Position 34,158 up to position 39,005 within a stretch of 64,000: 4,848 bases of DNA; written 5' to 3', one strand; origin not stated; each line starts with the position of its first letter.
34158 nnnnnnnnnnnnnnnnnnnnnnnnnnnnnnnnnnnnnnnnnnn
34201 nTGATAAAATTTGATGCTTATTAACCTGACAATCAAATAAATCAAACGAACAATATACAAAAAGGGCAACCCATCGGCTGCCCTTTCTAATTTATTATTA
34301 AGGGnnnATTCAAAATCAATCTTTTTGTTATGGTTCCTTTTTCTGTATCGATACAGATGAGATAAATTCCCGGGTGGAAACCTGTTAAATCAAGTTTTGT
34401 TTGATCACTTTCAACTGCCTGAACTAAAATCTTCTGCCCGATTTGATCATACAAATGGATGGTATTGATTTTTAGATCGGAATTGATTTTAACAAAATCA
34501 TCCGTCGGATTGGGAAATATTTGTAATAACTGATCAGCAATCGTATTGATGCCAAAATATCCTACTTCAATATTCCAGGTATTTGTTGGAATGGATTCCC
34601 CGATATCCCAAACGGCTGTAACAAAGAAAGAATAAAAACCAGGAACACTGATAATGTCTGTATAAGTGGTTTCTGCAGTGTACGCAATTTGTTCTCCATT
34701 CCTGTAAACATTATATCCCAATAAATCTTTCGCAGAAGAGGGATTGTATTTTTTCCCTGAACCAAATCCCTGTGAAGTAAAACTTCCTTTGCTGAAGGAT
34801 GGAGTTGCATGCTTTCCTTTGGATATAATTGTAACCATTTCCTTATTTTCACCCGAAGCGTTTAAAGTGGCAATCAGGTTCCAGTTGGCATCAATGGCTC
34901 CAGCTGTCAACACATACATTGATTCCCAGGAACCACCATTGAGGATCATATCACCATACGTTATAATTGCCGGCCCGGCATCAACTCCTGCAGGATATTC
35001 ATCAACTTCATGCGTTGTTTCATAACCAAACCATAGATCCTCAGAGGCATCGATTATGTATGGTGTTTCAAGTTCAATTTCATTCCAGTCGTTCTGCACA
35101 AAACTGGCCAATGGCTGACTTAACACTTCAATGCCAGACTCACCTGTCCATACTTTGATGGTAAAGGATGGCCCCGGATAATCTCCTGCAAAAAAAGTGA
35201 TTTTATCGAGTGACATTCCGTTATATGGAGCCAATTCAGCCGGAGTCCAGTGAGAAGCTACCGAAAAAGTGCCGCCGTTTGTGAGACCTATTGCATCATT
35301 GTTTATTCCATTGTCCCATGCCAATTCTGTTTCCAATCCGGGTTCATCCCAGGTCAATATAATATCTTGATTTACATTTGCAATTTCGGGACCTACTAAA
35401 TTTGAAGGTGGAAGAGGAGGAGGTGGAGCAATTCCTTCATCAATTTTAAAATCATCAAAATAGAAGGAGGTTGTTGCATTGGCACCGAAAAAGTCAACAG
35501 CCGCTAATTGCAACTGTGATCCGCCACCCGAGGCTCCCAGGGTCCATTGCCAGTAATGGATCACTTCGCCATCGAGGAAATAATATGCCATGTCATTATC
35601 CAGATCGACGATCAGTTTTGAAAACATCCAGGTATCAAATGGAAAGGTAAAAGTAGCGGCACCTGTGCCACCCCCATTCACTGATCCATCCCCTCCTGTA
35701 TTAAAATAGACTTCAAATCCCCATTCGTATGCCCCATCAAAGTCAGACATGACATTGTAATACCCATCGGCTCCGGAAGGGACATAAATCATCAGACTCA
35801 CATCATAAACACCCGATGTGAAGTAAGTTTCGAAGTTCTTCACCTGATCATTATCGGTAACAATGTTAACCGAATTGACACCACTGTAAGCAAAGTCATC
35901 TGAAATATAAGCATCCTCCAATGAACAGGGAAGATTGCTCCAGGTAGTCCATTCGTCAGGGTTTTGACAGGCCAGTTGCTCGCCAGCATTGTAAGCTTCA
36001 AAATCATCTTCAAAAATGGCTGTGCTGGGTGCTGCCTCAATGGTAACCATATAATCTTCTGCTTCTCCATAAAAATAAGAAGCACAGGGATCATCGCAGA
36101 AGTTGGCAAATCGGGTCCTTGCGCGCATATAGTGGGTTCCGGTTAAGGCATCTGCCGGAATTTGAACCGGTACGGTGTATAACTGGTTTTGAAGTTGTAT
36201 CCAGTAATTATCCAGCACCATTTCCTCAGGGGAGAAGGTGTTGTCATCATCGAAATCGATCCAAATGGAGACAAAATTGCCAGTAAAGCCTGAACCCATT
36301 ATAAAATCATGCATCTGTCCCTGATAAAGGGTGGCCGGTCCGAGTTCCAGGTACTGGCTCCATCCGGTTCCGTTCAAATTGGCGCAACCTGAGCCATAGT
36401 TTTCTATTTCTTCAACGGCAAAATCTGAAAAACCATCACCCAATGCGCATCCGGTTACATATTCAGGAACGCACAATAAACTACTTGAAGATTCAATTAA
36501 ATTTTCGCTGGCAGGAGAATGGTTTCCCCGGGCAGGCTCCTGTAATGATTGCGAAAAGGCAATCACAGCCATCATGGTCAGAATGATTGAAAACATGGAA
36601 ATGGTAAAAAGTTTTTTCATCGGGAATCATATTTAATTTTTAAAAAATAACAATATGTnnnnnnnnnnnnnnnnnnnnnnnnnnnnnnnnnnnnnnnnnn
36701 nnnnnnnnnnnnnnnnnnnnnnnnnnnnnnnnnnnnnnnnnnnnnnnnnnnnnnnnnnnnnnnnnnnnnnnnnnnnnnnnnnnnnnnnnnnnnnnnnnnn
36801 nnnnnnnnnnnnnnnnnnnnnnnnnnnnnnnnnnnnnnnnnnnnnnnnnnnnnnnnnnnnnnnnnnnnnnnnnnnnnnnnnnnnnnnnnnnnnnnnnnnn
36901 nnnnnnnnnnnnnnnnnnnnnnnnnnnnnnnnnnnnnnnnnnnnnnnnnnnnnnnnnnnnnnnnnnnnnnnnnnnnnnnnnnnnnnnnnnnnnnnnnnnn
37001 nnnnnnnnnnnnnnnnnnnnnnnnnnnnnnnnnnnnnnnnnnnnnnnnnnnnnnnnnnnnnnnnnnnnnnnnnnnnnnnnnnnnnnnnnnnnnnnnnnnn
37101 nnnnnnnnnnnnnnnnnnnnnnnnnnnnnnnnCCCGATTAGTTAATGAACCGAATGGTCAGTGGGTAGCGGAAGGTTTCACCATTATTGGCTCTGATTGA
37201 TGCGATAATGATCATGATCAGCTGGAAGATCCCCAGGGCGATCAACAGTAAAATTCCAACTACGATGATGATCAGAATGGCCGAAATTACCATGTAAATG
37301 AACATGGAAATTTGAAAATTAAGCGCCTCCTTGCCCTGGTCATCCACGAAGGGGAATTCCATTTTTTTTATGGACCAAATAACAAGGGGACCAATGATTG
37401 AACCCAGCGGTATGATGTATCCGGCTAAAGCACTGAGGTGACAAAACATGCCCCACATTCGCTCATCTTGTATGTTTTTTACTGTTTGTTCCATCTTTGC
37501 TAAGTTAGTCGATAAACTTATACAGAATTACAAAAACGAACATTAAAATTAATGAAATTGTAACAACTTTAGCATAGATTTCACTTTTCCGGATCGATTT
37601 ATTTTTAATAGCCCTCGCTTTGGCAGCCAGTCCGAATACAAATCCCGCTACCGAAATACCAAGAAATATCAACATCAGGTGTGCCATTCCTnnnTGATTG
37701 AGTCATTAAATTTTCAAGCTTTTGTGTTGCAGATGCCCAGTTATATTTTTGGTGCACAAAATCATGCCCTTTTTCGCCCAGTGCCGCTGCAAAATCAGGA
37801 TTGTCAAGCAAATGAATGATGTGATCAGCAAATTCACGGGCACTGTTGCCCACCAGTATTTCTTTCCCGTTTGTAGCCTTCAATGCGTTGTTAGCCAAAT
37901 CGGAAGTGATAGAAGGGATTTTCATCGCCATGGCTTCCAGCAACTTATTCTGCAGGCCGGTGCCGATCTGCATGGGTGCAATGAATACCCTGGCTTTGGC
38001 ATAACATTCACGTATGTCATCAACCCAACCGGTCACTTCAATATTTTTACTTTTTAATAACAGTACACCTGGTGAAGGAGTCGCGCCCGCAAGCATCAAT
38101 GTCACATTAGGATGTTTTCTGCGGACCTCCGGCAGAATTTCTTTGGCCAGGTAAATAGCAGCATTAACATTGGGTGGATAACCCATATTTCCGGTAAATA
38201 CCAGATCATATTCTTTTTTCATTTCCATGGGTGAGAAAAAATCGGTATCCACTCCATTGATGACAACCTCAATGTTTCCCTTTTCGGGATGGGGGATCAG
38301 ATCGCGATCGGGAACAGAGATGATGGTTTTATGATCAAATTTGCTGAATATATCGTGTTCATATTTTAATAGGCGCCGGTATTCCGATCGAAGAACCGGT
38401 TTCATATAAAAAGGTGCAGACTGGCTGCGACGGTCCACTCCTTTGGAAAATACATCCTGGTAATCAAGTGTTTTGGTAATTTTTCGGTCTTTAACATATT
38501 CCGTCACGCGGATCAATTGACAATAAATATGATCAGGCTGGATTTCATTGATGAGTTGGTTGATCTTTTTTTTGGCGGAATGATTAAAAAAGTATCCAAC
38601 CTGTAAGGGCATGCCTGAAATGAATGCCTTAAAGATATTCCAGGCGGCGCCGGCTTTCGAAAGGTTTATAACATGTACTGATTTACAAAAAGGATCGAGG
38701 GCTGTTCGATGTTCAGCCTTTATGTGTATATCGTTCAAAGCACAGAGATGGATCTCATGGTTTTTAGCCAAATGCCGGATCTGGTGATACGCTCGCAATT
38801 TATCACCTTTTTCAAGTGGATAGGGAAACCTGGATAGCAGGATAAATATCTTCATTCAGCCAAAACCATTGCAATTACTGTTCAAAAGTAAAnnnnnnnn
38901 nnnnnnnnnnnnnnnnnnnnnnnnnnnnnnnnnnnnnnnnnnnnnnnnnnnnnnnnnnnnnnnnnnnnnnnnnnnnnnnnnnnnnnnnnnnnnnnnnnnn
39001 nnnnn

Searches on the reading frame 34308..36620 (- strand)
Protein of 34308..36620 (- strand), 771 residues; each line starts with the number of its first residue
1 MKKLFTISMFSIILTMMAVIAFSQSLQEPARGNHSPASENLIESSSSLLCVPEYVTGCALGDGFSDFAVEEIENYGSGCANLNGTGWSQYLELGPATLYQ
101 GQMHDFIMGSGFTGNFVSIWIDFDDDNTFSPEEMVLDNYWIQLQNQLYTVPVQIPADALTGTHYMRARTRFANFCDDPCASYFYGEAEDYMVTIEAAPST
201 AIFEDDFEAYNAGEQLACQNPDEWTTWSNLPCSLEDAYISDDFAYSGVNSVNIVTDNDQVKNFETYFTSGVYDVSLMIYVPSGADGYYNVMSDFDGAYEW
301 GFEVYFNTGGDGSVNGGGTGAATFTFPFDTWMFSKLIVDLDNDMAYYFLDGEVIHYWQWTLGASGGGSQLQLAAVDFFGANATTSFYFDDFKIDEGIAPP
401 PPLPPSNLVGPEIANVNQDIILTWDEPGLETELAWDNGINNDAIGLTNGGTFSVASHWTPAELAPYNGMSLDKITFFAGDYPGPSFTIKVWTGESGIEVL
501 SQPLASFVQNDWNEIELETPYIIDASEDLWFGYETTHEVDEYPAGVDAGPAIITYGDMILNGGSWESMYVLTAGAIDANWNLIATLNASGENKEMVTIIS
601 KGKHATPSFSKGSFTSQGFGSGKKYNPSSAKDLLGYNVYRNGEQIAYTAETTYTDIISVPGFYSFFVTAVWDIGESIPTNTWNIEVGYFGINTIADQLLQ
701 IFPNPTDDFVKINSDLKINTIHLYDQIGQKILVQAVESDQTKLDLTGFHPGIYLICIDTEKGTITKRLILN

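Call 31: search_protein_families(library=pfam, proteins=[window:34308-36620:-], max_evalue=0.01)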
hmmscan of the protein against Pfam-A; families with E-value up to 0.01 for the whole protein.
window:34308-36620:- (771 aa): 2 families
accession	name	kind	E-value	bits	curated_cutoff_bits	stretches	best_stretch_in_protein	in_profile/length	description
PF20009.4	GEVED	-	3.9e-16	60.1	24.4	1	117-193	2-78/78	GEVED domain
PF18962.6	Por_Secre_tail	-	1.1e-11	45.2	27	1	701-769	1-74/75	Secretion system C-terminal sorting domain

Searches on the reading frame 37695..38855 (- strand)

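Call 31: search_protein_families(library=pfam, proteins=[window:37695-38855:-], max_evalue=0.01)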
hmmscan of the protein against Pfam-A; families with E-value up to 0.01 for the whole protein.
window:37695-38855:- (387 aa): 3 families
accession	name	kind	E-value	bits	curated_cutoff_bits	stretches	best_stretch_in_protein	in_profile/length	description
PF13692.12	Glyco_trans_1_4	-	6.8e-28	98.2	27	1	217-352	3-142/142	Glycosyl transferases group 1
PF00534.26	Glycos_transf_1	-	3e-13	50.1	26.4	1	207-363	7-169/172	Glycosyl transferases group 1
PF13524.12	Glyco_trans_1_2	-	6e-13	49.4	25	1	240-381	5-143/144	Glycosyl transferase-like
